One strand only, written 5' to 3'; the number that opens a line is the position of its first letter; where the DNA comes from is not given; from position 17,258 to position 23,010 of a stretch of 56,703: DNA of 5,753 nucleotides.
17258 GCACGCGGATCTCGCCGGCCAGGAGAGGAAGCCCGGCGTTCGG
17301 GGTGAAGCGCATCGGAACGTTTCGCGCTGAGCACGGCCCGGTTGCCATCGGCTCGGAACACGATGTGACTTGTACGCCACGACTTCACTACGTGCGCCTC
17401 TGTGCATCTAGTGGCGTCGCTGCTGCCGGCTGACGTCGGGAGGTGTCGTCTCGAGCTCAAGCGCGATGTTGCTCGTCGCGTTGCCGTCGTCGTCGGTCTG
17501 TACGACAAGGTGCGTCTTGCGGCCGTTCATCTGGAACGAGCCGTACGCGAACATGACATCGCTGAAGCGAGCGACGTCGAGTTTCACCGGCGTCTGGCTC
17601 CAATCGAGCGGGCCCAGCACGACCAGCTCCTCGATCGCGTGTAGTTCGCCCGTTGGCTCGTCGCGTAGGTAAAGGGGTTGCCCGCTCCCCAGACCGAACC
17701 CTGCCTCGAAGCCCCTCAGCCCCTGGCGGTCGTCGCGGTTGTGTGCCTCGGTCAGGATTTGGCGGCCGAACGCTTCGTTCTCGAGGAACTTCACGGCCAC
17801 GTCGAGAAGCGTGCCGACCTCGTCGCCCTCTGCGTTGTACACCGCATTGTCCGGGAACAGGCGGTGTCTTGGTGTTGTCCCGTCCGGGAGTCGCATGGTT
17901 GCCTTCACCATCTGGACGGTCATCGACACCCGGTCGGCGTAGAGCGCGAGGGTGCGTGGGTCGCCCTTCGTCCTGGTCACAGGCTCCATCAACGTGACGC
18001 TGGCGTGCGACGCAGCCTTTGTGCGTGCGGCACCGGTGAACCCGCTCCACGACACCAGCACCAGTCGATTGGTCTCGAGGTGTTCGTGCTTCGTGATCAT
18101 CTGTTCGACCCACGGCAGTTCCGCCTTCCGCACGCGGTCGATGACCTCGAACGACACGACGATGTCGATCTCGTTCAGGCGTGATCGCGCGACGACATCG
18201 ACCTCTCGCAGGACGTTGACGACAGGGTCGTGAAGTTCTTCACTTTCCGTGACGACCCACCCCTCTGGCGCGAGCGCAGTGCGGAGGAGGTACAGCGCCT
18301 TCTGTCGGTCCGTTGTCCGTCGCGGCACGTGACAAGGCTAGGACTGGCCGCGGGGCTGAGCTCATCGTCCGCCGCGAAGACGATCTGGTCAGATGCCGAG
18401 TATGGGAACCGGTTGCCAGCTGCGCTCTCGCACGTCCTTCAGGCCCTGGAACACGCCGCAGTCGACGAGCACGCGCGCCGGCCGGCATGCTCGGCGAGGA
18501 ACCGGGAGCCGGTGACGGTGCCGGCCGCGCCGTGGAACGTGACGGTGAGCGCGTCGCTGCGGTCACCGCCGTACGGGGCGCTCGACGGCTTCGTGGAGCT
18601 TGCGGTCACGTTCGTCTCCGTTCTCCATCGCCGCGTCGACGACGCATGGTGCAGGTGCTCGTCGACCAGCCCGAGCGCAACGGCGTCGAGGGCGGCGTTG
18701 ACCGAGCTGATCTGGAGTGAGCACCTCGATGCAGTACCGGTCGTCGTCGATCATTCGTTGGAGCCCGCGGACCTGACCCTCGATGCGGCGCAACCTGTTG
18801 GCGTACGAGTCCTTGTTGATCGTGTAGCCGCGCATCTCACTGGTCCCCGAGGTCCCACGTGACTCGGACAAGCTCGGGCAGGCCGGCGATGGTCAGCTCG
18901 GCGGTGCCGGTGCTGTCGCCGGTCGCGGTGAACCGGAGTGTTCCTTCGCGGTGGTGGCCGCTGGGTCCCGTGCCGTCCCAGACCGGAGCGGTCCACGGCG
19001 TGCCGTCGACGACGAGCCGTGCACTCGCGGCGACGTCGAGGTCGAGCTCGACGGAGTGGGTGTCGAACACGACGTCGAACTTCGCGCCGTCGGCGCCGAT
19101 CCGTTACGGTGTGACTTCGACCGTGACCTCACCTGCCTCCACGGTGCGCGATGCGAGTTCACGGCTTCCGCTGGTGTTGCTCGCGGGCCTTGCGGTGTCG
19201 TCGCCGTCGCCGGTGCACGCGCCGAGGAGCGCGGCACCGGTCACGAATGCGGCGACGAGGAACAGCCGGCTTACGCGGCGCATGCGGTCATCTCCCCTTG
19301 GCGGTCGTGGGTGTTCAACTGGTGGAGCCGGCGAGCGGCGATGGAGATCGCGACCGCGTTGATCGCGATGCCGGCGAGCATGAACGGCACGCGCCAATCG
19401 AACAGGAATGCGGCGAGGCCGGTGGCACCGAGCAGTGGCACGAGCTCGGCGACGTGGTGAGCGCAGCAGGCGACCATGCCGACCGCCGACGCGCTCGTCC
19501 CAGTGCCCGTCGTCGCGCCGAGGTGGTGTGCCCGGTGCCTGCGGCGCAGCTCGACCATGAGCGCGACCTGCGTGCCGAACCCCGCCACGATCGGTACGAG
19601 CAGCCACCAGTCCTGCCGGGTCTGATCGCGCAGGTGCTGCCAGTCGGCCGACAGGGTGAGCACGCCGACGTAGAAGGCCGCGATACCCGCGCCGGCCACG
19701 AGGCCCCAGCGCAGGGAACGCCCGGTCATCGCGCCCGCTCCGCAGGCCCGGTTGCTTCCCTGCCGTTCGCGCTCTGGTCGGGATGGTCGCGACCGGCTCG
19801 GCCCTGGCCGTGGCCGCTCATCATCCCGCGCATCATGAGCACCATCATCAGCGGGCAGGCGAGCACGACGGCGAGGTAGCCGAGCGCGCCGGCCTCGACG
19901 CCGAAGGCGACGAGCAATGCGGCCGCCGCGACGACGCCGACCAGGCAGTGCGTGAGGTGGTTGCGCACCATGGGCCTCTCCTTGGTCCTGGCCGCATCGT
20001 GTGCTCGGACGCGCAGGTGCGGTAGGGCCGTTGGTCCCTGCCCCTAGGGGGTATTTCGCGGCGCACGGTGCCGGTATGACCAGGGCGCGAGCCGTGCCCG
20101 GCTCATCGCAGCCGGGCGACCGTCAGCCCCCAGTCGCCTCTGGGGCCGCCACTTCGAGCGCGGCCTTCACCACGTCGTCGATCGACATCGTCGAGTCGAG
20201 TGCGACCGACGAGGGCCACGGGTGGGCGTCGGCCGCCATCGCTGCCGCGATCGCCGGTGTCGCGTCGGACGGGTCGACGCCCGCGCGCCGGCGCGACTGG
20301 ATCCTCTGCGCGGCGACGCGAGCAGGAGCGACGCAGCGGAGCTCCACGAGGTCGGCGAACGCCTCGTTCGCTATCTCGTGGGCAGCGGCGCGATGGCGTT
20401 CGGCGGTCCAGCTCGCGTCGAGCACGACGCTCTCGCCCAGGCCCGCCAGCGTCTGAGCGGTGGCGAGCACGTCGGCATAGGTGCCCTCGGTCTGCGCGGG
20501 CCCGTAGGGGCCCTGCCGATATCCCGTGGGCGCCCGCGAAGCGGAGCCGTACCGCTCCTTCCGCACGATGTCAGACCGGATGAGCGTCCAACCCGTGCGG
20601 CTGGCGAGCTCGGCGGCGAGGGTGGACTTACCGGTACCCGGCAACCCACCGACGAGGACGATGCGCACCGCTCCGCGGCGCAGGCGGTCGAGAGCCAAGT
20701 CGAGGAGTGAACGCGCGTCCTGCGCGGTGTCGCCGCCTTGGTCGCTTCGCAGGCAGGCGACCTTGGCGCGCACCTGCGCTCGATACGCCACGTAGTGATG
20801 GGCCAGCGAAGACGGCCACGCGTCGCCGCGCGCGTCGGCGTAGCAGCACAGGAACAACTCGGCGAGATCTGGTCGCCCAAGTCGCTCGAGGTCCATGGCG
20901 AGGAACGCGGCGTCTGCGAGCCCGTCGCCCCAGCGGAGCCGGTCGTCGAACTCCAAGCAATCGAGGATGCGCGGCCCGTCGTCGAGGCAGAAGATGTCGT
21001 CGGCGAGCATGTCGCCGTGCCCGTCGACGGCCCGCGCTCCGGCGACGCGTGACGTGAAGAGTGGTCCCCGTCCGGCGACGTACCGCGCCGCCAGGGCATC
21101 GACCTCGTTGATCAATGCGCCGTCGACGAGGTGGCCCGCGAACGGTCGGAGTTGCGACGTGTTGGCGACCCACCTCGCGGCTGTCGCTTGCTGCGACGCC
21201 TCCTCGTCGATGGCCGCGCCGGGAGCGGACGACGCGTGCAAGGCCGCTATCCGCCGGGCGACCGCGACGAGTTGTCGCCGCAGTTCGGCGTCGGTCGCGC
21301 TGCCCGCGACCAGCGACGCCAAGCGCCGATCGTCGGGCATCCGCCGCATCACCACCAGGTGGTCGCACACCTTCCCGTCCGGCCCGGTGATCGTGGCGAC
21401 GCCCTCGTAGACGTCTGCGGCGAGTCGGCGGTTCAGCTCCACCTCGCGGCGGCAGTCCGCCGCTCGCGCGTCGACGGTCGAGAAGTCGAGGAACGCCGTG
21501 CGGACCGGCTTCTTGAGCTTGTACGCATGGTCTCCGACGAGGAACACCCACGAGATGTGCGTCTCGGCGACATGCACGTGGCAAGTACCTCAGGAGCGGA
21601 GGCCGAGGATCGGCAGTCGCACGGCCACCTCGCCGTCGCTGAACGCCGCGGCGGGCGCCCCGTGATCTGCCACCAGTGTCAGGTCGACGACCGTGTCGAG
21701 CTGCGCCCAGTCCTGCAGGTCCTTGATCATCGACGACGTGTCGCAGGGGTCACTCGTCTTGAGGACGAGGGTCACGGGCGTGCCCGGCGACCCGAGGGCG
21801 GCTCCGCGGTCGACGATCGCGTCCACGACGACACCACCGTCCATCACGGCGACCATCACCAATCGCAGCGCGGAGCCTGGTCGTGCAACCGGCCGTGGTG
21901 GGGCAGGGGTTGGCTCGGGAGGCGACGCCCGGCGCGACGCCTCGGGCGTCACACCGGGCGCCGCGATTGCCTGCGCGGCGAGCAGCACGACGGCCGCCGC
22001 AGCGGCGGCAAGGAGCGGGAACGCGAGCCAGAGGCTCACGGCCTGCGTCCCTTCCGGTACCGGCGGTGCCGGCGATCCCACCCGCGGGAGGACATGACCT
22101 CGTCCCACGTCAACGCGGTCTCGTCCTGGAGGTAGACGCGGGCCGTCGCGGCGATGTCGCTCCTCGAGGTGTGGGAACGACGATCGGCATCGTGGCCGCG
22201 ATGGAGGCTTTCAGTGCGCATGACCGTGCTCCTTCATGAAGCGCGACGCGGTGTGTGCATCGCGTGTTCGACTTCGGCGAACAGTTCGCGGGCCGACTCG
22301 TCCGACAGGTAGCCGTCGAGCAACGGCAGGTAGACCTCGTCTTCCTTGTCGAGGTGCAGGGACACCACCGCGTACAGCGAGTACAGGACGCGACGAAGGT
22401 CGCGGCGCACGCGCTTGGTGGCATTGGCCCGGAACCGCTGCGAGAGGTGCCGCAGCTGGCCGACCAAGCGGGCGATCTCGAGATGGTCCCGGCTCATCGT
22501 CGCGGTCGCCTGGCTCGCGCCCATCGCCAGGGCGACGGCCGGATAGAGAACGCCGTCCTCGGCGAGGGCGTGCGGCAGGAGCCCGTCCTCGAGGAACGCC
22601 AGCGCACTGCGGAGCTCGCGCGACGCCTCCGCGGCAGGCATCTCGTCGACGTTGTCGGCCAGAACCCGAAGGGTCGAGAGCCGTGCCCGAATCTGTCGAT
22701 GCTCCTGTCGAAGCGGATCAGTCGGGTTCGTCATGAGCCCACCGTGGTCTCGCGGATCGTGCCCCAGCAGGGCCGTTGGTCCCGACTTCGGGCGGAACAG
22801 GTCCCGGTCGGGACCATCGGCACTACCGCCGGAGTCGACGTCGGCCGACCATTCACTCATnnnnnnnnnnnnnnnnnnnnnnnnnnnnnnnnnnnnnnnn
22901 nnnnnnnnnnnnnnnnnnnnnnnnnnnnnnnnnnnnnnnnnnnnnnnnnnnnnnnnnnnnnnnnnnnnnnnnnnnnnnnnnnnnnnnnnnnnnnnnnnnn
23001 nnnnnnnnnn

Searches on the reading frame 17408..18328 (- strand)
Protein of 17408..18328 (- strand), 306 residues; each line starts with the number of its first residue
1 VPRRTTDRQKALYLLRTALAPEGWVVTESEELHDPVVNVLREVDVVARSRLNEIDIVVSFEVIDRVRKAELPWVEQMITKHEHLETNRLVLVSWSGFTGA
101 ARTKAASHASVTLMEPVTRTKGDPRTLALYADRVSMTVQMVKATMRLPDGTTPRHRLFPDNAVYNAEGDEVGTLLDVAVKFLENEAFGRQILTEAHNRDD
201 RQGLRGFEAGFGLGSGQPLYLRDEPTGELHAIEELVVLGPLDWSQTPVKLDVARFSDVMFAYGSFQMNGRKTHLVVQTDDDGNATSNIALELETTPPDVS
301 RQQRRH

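Call 16: search_protein_families(library=pfam, proteins=[window:17408-18328:-], max_evalue=0.001)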
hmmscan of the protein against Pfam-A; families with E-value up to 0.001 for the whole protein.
window:17408-18328:- (306 aa): 1 family
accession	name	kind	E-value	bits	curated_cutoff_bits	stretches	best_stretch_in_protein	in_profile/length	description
PF04471.18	Mrr_cat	-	0.00059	20.4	21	0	42-115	35-107/115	Restriction endonuclease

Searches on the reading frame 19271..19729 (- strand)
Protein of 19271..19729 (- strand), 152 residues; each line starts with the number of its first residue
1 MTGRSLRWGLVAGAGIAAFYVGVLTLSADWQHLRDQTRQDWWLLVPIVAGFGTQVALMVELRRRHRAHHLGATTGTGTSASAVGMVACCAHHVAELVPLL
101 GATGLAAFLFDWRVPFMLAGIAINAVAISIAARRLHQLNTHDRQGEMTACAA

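Call 16: search_protein_families(library=pfam, proteins=[window:19271-19729:-], max_evalue=0.001)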
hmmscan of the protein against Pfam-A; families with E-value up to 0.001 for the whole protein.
window:19271-19729:- (152 aa): 0 families

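Call 44: search_protein_families(library=ncbifam, proteins=[window:19271-19729:-], max_evalue=0.01)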
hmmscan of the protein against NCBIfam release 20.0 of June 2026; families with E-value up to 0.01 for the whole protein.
window:19271-19729:- (152 aa): 0 families

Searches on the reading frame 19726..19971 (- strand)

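Call 16: search_protein_families(library=pfam, proteins=[window:19726-19971:-], max_evalue=0.001)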
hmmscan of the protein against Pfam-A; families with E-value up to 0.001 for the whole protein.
window:19726-19971:- (81 aa): 1 family
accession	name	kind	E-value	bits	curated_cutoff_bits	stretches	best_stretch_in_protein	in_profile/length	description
PF11666.13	DUF2933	-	3e-05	24.5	21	1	12-56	2-47/52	Protein of unknown function (DUF2933)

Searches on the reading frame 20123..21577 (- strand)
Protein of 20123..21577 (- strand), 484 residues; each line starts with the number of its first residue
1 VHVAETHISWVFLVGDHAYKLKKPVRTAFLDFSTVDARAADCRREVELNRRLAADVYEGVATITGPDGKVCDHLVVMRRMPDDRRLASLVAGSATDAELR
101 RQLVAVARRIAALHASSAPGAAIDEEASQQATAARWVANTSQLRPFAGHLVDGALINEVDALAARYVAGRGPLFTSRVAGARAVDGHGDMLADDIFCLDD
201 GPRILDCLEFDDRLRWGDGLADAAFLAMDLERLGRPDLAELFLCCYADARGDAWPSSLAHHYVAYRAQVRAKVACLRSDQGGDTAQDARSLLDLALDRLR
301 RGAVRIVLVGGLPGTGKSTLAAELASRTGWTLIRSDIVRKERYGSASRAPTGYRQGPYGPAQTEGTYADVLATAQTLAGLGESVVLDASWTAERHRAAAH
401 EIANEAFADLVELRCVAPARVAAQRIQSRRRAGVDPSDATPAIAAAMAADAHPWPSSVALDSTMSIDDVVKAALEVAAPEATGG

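Call 16: search_protein_families(library=pfam, proteins=[window:20123-21577:-], max_evalue=0.001)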
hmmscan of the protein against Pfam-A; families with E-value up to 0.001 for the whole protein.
window:20123-21577:- (484 aa): 4 families
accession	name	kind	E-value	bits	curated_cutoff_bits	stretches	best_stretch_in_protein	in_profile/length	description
PF13671.12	AAA_33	-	2.3e-21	77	27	1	307-450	2-139/143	AAA domain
PF13191.12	AAA_16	-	3.8e-07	31.2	32.6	1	290-409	10-104/167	AAA ATPase domain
PF13238.12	AAA_18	-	0.00014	22.7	29.4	1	307-344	1-38/128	AAA domain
PF13207.12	AAA_17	-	0.00028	21.6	27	1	311-432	2-126/136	AAA domain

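Call 44: search_protein_families(library=ncbifam, proteins=[window:20123-21577:-], max_evalue=0.01)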
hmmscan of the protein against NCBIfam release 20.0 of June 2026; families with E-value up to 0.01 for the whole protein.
window:20123-21577:- (484 aa): 7 families
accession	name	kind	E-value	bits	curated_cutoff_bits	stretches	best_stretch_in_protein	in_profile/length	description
NF008994.0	PRK12337.1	equivalog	2.5e-07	29.6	603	1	263-340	224-299/492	2-phosphoglycerate kinase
NF040667.1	hom_kin_desulfo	exception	1.5e-05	24.9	197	1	306-346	3-42/163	homoserine kinase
NF005115.0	PRK06547.1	equivalog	2.5e-05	23.7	173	1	293-336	4-48/172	hypothetical protein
NF003259.0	PRK04220.1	equivalog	0.00018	21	343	1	305-339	93-128/306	2-phosphoglycerate kinase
TIGR02173.1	cyt_kin_arch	equivalog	0.00097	19.2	102.1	1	306-339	2-35/169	(d)CMP kinase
TIGR04352.1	HprK_rel_A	equivalog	0.0017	17.5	200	1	305-333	109-136/280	HprK-related kinase A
NF006743.0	PRK09270.1-2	equivalog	0.0047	16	227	1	288-329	12-53/217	nucleoside/nucleotide kinase family protein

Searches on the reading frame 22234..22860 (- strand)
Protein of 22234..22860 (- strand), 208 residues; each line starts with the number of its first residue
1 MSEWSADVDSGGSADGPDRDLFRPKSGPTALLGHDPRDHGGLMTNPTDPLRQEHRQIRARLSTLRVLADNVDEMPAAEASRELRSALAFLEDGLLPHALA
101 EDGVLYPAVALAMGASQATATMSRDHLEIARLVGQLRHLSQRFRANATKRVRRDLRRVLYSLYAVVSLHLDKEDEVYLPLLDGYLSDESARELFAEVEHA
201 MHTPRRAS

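Call 17: search_protein_families(library=pfam, proteins=[window:22234-22860:-], max_evalue=0.001)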
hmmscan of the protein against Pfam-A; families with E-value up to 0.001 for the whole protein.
window:22234-22860:- (208 aa): 1 family
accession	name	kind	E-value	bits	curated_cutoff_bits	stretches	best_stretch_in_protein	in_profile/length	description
PF01814.28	Hemerythrin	-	2.4e-19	70.5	25.3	1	46-181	2-127/127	Hemerythrin HHE cation binding domain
